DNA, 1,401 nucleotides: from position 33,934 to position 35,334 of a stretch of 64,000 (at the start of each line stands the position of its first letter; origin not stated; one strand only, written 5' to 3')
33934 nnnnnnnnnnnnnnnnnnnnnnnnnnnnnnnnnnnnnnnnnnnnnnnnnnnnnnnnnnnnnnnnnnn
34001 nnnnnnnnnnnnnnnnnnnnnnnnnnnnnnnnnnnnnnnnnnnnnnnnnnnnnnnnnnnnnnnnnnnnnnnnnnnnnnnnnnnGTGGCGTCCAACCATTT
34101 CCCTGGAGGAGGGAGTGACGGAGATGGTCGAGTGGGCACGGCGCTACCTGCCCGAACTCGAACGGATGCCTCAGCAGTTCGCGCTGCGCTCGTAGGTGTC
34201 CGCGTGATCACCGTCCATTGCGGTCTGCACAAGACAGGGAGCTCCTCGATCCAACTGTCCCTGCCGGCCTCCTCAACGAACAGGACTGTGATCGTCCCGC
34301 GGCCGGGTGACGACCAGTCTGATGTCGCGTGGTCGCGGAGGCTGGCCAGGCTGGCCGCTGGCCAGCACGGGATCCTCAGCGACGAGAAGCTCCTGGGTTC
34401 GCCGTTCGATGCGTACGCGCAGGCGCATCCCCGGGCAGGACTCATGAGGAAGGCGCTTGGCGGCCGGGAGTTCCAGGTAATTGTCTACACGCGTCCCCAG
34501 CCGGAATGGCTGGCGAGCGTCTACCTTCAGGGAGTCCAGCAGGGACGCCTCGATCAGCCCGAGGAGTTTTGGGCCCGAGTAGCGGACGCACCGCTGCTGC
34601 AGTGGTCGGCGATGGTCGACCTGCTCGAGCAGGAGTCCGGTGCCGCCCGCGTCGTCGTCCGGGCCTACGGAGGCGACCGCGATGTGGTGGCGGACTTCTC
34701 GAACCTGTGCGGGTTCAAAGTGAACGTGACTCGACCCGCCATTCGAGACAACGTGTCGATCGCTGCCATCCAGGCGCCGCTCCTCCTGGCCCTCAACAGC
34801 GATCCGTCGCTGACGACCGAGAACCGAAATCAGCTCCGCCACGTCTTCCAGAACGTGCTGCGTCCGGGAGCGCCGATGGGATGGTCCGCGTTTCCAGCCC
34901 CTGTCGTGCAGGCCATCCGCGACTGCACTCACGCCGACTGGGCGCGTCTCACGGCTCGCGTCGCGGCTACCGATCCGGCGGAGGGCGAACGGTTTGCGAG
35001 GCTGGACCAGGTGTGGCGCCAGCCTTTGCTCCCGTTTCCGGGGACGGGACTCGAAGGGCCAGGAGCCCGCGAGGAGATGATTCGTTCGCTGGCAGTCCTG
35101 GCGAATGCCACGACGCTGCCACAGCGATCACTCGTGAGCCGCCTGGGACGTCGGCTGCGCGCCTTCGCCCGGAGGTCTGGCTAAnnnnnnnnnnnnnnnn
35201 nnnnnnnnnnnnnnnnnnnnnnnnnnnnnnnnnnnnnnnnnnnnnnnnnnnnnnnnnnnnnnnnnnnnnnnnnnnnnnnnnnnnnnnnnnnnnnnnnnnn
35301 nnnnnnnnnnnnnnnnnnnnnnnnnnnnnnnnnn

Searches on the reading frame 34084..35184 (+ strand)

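Call 9: search_protein_families(library=pfam, proteins=[window:34084-35184:+], max_evalue=0.001)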
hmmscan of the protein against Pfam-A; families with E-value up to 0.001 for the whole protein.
window:34084-35184:+ (366 aa): 0 families

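Call 14: search_protein_families(library=pfam, proteins=[window:34084-35184:+], max_evalue=0.1)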
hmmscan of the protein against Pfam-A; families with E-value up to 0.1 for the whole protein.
window:34084-35184:+ (366 aa): 1 family
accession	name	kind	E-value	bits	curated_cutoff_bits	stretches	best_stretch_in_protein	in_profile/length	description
PF16177.11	ACAS_N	-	0.065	13.5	27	0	156-176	9-27/55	Acetyl-coenzyme A synthetase N-terminus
